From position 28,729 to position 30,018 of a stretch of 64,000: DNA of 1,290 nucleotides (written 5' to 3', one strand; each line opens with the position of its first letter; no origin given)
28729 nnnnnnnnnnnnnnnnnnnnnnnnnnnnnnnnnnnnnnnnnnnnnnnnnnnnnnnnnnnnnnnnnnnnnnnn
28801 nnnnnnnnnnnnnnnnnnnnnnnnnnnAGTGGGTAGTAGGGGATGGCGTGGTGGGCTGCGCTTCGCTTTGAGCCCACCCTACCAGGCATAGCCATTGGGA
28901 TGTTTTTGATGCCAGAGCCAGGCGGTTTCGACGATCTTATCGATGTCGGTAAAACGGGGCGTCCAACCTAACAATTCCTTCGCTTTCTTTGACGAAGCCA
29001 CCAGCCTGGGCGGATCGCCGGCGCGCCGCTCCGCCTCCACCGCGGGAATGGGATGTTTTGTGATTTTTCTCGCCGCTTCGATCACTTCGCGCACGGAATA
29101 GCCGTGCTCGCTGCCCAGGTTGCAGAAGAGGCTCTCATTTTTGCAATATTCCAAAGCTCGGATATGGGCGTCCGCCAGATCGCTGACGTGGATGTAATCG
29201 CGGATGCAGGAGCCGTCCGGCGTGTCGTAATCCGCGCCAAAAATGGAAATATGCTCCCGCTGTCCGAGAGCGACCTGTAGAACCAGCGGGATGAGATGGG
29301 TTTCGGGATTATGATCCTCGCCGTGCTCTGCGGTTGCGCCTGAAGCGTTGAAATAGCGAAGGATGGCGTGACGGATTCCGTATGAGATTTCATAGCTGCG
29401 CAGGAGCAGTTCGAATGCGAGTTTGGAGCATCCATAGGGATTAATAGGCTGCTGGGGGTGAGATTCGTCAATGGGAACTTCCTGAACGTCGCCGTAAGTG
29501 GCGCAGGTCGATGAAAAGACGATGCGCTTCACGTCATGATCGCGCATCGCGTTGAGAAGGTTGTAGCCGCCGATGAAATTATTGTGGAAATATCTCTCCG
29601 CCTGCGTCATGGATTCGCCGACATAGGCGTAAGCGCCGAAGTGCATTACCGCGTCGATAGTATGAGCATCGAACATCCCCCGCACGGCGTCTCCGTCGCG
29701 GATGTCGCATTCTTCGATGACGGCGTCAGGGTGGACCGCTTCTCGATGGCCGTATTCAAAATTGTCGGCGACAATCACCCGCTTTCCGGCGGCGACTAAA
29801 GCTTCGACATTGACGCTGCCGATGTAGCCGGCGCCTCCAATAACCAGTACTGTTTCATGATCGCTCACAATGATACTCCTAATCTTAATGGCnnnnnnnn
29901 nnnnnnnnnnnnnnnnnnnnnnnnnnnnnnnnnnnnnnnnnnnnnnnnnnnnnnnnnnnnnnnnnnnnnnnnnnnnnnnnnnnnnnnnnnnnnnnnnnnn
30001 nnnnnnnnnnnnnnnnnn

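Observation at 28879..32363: Leloir-type operon (galT, a long GHMP sugar-1-kinase, galE) embedded in an arabinofuranosidase locus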

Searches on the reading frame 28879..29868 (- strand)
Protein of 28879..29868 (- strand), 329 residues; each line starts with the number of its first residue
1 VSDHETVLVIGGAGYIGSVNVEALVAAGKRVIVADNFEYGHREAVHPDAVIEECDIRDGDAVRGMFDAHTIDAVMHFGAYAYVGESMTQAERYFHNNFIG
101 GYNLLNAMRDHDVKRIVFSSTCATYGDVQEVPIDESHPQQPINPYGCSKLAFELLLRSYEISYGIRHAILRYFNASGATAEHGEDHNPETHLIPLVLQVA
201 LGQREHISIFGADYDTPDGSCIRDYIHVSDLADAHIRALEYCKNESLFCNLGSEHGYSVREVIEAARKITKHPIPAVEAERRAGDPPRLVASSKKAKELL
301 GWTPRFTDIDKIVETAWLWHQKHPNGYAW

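Call 5: search_protein_families(library=pfam, proteins=[window:28879-29868:-])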
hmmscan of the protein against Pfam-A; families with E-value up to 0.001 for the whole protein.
window:28879-29868:- (329 aa): 6 families
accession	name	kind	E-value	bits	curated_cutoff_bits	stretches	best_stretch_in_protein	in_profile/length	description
PF01370.27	Epimerase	-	1.3e-59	202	20.9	1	7-244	1-230/240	NAD dependent epimerase/dehydratase family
PF16363.11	GDP_Man_Dehyd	-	1.2e-54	186.4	27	1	8-313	1-329/332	GDP-mannose 4,6 dehydratase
PF01073.25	3Beta_HSD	-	2.5e-12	46.8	22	1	8-142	1-138/280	3-beta hydroxysteroid dehydrogenase/isomerase family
PF04321.23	RmlD_sub_bind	-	7.2e-12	45.4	27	1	6-171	2-147/287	RmlD substrate binding domain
PF02719.21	Polysacc_synt_2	-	9.4e-11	41.9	20.2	1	7-174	1-170/293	Polysaccharide biosynthesis protein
PF13460.12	NAD_binding_10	-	5.3e-05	23.6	27.2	1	11-163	1-138/184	NAD(P)H-binding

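Call 6: search_protein_families(library=ncbifam, proteins=[window:28879-29868:-])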
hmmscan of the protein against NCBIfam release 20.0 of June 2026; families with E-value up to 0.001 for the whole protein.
window:28879-29868:- (329 aa): 24 families
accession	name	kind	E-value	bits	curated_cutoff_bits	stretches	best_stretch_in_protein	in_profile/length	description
TIGR01179.1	galE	equivalog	3.1e-116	387.8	262.3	1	7-326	2-331/332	UDP-glucose 4-epimerase GalE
NF007956.0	PRK10675.1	subfamily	7.3e-71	239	394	1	6-328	2-337/338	UDP-glucose 4-epimerase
TIGR01181.1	dTDP_gluc_dehyt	equivalog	9.9e-41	139.8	365.1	1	7-323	2-314/321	dTDP-glucose 4,6-dehydratase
TIGR04180.1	EDH_00030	hypoth_equivalog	8e-38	130.2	475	1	7-306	1-296/297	NAD-dependent 4,6-dehydratase LegB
TIGR02197.1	heptose_epim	equivalog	5.3e-31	108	274.6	1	7-271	1-261/316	ADP-glyceromanno-heptose 6-epimerase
NF007490.0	PRK10084.1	subfamily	4.3e-20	72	649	1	7-275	3-282/361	dTDP-glucose 4,6-dehydratase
NF007582.0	PRK10217.1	equivalog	1.3e-18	67.2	698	1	6-244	3-245/355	dTDP-glucose 4,6-dehydratase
NF008360.0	PRK11150.1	equivalog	1.8e-18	66.8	452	1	7-269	2-253/310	ADP-glyceromanno-heptose 6-epimerase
NF011728.1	PRK15181.1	equivalog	1.5e-16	60.4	760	1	7-306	18-324/348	Vi polysaccharide biosynthesis UDP-N-acetylglucosaminuronic acid C-4 epimerase TviC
TIGR02622.1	CDP_4_6_dhtase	equivalog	6.4e-15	55.1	278.45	1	5-322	5-332/352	CDP-glucose 4,6-dehydratase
NF047922.1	GDPFucSynFcl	equivalog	3.5e-14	53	500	1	51-320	34-301/308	GDP-L-fucose synthase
NF042423.1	oxyalk_red_Shew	equivalog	4.3e-14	52.3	580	1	5-239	9-221/331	2-alkyl-3-oxoalkanoate reductase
TIGR03466.1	HpnA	hypoth_equivalog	7.2e-14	51.4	367.65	1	6-151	2-147/327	hopanoid-associated sugar epimerase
TIGR01214.1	rmlD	equivalog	1.9e-13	50.1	224.05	1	6-172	1-147/285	dTDP-4-dehydrorhamnose reductase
NF043036.1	ErythonDh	equivalog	1.8e-12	47.1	325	1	7-159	3-163/321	D-erythronate dehydrogenase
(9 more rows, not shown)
